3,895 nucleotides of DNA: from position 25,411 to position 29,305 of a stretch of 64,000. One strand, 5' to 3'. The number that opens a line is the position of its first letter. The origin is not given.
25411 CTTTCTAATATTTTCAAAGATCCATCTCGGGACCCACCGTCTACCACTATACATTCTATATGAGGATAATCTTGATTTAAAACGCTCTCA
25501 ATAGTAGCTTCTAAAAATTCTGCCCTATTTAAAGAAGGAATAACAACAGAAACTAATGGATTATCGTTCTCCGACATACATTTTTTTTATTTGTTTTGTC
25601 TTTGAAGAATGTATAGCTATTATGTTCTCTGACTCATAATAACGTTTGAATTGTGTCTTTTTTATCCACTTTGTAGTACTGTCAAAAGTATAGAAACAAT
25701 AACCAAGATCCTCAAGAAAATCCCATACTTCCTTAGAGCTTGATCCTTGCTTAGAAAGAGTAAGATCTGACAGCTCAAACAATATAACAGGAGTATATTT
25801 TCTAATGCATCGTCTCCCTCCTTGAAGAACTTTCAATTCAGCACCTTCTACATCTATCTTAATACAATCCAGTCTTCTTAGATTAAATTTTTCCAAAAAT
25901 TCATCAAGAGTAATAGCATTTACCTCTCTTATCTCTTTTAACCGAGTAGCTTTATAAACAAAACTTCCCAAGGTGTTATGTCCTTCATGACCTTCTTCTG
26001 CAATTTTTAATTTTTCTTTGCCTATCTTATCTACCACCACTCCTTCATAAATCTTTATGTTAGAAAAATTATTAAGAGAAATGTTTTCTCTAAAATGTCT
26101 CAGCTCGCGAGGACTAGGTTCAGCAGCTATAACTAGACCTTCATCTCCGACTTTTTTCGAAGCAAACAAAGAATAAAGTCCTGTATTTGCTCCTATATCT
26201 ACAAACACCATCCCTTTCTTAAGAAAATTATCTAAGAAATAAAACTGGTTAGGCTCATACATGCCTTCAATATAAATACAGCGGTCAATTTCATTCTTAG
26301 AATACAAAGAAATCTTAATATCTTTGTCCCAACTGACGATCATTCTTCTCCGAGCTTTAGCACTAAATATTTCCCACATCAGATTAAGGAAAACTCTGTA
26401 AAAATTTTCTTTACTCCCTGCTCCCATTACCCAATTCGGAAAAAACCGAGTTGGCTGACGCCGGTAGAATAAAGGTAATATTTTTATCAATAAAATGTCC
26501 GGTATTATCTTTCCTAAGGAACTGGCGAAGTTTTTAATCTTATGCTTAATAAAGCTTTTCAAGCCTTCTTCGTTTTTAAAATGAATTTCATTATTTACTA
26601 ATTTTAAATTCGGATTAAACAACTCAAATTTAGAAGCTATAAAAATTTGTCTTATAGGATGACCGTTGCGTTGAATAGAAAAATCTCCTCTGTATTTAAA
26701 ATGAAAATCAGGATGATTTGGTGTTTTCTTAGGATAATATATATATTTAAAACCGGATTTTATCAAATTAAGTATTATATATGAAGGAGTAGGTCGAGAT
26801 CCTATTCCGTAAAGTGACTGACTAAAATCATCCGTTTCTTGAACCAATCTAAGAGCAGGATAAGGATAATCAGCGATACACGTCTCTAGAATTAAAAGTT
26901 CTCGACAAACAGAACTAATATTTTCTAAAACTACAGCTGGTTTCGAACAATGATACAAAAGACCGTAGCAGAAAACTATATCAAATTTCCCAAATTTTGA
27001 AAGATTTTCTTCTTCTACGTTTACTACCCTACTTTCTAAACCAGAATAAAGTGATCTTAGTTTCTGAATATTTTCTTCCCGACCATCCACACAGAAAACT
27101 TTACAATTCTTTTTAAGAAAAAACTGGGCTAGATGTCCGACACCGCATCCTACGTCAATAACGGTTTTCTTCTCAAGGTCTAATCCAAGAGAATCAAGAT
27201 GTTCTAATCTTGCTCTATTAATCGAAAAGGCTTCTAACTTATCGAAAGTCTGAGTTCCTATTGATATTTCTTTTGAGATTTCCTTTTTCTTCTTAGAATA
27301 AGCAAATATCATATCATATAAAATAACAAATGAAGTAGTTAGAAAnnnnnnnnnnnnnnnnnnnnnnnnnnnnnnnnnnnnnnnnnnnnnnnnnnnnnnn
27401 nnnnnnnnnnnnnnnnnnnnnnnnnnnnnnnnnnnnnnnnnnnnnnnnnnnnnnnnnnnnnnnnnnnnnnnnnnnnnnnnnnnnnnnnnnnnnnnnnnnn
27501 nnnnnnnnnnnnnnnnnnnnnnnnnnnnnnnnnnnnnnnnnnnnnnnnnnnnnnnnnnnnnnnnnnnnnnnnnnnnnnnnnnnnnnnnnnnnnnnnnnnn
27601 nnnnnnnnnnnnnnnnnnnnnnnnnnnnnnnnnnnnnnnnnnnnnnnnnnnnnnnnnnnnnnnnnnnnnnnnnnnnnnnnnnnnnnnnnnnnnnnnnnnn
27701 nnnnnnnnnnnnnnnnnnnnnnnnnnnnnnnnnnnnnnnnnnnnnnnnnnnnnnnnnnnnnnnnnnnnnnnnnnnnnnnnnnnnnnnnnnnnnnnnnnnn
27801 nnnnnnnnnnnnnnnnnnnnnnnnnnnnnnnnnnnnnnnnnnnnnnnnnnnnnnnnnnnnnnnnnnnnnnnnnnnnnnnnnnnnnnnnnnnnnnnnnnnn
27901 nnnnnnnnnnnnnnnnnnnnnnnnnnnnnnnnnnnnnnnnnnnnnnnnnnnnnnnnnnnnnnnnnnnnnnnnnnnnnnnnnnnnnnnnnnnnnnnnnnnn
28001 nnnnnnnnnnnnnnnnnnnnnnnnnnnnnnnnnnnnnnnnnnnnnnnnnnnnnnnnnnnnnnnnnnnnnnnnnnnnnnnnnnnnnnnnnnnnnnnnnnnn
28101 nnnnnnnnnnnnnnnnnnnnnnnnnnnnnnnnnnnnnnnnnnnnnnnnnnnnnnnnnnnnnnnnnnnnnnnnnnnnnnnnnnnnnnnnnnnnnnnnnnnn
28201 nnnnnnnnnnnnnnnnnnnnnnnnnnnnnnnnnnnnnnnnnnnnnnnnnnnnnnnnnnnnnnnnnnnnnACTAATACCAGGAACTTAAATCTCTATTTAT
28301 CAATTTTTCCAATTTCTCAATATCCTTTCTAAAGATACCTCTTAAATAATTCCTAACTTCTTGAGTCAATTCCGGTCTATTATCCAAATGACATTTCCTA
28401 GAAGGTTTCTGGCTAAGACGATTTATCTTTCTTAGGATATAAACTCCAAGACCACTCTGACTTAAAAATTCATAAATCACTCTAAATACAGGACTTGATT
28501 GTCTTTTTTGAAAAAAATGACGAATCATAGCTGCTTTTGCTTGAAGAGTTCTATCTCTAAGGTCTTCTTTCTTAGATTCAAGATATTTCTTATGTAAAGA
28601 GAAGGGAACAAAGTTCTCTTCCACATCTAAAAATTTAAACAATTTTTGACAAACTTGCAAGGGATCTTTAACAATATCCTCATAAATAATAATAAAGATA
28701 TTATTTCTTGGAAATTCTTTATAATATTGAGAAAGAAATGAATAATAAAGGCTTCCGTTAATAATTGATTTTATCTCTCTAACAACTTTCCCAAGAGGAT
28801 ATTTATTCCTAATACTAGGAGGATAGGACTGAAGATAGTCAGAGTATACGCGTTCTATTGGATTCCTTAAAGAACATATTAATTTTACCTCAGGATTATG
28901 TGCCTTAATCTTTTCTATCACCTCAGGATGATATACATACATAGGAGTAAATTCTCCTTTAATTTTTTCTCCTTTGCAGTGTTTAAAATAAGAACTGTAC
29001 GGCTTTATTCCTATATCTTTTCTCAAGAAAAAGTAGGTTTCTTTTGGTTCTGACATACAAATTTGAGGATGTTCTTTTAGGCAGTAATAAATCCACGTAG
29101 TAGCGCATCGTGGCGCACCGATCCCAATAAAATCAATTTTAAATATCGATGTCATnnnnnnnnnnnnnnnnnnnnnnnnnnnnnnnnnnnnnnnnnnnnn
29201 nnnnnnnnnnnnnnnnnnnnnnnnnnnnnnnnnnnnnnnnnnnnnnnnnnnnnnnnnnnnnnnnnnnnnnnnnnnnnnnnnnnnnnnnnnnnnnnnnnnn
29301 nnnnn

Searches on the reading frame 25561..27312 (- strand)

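Call 58: search_protein_families(library=pfam, proteins=[window:25561-27312:-], max_evalue=0.00001)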
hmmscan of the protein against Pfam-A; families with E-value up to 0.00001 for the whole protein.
window:25561-27312:- (583 aa): 9 families
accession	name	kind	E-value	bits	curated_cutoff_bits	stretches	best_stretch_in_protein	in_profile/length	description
PF05050.19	Methyltransf_21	-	1.7e-27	97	22.7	1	372-538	1-171/173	Methyltransferase FkbM domain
PF13847.12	Methyltransf_31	-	2.9e-16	59.9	27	1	48-138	4-103/145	Methyltransferase domain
PF13649.12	Methyltransf_25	-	1.3e-15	58.2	27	1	51-137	1-94/97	Methyltransferase domain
PF08242.18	Methyltransf_12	-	2.5e-13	51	30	1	52-137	1-93/98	Methyltransferase domain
PF08241.18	Methyltransf_11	-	6.1e-12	46.4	21.2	1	52-137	1-88/95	Methyltransferase domain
PF13489.12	Methyltransf_23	-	1.3e-11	44.9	27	1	44-138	19-110/164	Methyltransferase domain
PF01728.25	FtsJ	-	1.3e-09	38.7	24.1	0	39-115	13-97/181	FtsJ-like methyltransferase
PF08003.17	Methyltransf_9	-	1.4e-07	31.3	23.8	1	45-149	113-224/315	Protein of unknown function (DUF1698)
PF05175.20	MTS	-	1.5e-07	31.6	23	0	38-95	26-81/170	Methyltransferase small domain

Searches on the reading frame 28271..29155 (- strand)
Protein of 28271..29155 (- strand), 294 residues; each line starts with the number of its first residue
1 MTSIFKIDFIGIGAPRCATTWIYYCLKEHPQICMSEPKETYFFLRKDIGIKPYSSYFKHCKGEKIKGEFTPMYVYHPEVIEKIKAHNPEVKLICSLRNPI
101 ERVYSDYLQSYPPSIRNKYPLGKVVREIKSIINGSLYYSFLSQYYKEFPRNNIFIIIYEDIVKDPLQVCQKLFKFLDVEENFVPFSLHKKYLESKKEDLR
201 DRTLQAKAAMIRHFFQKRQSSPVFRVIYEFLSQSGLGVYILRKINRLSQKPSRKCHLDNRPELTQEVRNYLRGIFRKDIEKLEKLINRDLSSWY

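Call 58: search_protein_families(library=pfam, proteins=[window:28271-29155:-], max_evalue=0.00001)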
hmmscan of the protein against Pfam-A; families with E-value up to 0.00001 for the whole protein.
window:28271-29155:- (294 aa): 2 families
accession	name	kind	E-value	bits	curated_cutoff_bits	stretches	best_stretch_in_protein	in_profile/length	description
PF13469.12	Sulfotransfer_3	-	5.1e-15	56.7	27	1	53-179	91-213/216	Sulfotransferase family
PF00685.33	Sulfotransfer_1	-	2e-13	50.8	22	1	8-197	3-202/255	Sulfotransferase domain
